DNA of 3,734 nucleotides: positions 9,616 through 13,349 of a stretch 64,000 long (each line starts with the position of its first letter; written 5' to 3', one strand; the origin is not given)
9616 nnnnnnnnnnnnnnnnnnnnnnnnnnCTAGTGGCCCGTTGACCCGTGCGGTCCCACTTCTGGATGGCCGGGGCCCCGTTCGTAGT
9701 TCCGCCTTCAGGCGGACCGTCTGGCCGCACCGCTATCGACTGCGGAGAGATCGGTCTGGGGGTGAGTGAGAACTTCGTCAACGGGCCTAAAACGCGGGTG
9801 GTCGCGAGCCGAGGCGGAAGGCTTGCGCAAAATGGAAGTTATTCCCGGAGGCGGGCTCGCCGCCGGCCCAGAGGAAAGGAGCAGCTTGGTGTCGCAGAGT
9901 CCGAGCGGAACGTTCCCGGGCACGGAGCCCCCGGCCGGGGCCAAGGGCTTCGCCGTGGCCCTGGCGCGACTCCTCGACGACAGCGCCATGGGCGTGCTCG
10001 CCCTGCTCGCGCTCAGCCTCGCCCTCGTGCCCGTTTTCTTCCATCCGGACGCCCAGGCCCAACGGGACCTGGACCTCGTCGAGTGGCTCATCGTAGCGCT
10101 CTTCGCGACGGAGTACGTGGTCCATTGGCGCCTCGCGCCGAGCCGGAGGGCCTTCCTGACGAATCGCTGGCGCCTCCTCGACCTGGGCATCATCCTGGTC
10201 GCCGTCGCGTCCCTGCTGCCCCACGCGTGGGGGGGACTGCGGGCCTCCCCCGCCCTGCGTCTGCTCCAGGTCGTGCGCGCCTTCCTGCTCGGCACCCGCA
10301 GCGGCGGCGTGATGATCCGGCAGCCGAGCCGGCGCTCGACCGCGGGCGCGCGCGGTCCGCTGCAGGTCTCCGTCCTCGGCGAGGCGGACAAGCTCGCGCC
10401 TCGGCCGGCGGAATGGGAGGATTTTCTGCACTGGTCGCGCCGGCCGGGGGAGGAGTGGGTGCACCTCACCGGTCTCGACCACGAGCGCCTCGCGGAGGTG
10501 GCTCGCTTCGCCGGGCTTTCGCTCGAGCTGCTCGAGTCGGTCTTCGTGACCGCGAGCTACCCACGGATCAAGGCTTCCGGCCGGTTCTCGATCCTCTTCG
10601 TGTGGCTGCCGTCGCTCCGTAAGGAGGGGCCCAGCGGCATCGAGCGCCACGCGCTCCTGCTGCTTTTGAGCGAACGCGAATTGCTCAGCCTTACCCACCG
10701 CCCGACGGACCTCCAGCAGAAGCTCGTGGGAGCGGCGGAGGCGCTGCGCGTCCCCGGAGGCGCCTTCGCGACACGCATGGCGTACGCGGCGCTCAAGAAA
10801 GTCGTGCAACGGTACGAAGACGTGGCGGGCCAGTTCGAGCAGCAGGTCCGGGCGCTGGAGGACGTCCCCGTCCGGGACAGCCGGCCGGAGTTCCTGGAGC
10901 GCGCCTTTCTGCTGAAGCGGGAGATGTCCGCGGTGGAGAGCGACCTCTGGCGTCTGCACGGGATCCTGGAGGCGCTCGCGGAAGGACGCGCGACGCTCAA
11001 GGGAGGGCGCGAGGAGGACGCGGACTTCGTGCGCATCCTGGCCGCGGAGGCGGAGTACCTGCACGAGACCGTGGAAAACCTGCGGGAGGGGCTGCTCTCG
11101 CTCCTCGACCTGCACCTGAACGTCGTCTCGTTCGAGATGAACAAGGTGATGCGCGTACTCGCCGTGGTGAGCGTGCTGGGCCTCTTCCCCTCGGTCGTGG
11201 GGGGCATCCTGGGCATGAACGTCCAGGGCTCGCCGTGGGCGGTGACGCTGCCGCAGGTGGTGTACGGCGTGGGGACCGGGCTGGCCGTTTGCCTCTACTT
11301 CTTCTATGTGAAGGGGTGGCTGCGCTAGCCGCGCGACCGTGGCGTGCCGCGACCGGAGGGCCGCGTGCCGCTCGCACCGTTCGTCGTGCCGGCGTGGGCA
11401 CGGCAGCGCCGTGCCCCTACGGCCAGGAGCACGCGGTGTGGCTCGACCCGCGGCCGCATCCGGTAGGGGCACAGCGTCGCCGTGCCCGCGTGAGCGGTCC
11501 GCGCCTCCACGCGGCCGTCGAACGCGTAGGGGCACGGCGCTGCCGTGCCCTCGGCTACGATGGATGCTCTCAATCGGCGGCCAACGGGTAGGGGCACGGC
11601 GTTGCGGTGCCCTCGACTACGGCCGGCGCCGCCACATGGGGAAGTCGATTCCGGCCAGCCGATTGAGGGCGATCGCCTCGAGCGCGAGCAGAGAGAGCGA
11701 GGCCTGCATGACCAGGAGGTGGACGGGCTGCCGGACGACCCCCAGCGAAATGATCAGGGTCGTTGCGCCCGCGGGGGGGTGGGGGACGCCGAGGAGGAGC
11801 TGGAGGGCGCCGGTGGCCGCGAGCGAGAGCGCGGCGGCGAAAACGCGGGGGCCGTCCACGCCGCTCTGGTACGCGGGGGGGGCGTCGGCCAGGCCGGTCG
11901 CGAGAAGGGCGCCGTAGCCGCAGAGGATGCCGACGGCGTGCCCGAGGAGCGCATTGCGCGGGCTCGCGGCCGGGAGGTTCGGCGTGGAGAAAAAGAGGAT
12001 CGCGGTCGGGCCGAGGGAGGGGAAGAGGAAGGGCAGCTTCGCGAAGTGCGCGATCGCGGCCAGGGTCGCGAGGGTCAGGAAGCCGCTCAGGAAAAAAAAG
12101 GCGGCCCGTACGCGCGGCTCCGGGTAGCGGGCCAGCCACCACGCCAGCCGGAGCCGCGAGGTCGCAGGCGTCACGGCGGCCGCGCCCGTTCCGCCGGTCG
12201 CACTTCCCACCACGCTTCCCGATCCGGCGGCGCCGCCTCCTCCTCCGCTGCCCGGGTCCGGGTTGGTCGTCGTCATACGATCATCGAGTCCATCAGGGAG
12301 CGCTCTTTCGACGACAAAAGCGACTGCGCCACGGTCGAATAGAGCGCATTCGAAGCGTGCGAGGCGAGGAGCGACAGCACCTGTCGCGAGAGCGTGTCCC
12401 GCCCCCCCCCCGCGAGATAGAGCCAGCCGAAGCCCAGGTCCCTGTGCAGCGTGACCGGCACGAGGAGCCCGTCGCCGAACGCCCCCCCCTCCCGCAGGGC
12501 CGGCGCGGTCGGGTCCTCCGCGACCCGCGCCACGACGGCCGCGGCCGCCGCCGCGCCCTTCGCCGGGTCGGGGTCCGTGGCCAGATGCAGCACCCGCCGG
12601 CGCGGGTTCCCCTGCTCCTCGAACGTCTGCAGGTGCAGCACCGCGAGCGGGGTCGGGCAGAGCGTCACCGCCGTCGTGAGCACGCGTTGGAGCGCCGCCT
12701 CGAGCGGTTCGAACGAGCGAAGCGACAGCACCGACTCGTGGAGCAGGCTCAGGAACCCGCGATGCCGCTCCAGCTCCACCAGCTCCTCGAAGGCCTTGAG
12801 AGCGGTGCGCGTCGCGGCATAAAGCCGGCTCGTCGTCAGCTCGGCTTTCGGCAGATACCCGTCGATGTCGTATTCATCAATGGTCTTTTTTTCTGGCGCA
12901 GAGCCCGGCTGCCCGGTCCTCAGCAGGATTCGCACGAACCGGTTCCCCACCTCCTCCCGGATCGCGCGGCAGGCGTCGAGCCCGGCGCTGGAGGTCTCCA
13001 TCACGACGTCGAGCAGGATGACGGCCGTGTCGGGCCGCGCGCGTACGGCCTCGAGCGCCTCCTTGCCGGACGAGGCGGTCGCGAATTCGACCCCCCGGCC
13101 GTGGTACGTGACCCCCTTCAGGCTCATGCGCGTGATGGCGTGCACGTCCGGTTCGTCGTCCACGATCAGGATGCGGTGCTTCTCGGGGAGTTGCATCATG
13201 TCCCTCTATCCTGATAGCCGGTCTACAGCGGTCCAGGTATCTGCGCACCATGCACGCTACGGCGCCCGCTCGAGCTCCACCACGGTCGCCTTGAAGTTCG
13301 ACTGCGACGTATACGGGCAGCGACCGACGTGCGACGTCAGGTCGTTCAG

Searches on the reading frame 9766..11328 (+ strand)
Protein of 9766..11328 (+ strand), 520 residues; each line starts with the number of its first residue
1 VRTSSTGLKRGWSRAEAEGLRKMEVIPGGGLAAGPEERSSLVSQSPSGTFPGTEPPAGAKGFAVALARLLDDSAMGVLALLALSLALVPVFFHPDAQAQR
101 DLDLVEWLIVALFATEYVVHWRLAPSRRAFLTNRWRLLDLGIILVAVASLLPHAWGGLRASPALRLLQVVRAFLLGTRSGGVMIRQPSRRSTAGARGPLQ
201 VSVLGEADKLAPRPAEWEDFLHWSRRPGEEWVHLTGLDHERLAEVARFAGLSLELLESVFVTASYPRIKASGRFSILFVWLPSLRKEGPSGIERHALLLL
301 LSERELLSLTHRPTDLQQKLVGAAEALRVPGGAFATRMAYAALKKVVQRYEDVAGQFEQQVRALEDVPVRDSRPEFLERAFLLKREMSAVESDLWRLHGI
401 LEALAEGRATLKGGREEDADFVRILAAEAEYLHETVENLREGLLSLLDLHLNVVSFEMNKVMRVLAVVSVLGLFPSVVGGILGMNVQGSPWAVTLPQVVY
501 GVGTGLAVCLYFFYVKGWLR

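Call 67: search_protein_families(library=pfam, max_evalue=0.0001, proteins=[window:9766-11328:+])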
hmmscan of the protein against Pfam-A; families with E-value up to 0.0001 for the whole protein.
window:9766-11328:+ (520 aa): 2 families
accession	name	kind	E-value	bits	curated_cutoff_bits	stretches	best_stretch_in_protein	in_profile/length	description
PF01544.23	CorA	-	2.7e-32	112.7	27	1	231-512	6-287/292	CorA-like Mg2+ transporter protein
PF00520.37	Ion_trans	-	1.8e-10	40.9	25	1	77-181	8-114/241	Ion transport protein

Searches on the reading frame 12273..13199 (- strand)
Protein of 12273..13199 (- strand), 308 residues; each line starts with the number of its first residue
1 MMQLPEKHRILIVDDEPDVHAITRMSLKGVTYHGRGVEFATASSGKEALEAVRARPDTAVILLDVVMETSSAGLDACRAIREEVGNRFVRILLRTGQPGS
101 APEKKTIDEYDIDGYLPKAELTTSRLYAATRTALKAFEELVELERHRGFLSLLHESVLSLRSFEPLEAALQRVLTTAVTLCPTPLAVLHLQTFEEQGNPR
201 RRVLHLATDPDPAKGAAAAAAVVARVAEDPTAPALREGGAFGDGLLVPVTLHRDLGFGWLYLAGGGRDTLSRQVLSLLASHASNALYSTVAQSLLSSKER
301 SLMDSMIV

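Call 67: search_protein_families(library=pfam, max_evalue=0.0001, proteins=[window:12273-13199:-])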
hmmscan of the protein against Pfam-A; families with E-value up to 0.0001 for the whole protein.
window:12273-13199:- (308 aa): 1 family
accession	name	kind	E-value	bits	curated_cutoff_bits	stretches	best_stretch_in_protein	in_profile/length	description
PF00072.30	Response_reg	-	3.1e-10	40.7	30.2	1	10-125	1-105/111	Response regulator receiver domain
